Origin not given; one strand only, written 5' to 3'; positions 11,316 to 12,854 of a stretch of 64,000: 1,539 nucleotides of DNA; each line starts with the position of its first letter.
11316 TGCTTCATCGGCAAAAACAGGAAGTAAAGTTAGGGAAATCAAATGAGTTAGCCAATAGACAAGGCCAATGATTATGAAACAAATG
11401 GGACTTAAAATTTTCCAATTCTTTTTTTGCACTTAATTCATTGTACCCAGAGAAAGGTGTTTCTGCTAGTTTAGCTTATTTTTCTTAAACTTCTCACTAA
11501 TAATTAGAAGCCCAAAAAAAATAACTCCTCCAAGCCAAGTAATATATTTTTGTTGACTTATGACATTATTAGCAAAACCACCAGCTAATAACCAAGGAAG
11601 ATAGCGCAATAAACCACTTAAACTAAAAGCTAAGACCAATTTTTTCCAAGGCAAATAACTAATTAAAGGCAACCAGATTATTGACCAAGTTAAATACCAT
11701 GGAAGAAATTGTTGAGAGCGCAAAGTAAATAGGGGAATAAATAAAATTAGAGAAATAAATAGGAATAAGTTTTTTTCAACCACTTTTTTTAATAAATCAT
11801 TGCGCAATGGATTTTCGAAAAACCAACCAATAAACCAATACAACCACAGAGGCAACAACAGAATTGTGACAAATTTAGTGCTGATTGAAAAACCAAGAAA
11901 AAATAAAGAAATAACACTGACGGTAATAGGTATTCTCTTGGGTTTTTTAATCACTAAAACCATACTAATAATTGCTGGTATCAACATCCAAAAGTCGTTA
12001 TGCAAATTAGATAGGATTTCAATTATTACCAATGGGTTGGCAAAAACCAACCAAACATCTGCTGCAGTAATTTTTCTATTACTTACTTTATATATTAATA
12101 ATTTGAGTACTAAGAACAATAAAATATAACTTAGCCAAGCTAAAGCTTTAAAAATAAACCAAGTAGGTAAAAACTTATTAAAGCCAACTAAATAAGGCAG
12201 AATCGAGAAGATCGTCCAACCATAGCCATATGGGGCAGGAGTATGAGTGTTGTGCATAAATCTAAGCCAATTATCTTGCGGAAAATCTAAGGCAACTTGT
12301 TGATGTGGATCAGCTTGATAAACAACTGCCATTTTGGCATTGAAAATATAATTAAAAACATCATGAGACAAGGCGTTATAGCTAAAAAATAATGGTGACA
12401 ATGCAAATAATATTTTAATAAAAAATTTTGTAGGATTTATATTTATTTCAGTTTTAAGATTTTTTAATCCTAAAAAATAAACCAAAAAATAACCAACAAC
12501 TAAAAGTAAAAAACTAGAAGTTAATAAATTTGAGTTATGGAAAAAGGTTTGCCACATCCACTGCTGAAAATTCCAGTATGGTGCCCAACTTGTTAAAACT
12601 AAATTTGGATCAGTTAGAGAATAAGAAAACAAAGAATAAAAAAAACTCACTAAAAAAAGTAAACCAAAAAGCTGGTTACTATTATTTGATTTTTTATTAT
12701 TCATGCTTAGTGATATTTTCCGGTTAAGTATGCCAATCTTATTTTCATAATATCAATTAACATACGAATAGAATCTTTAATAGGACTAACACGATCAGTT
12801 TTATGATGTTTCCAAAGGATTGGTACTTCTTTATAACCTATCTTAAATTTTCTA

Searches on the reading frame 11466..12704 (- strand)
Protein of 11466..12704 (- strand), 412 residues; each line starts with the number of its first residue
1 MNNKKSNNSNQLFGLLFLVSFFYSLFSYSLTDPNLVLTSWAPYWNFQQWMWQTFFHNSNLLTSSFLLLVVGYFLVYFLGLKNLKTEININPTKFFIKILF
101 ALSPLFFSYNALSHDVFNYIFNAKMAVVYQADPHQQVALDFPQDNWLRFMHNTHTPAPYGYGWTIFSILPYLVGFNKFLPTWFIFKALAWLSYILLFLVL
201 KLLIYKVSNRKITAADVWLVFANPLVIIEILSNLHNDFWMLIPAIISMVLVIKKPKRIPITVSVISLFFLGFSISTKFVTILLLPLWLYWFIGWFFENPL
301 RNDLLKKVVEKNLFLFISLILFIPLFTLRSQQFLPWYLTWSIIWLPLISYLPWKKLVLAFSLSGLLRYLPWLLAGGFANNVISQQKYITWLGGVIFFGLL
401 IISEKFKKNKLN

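Call 10: search_protein_families(library=pfam, proteins=[window:11466-12704:-], max_evalue=0.001)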
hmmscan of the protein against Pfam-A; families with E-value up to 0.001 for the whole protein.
window:11466-12704:- (412 aa): 0 families

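Call 49: search_protein_families(library=pfam, proteins=[window:11466-12704:-], max_evalue=5)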
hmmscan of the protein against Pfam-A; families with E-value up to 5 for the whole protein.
window:11466-12704:- (412 aa): 0 families

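Call 61: search_protein_families(library=ncbifam, proteins=[window:11466-12704:-], max_evalue=0.001)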
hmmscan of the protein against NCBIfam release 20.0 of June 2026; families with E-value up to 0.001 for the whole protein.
window:11466-12704:- (412 aa): 1 family
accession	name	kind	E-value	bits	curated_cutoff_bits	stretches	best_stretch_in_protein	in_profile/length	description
TIGR03459.1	crt_membr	equivalog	7.1e-07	28.5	439.4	1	69-286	53-261/470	alpha-(1->6)-mannopyranosyltransferase A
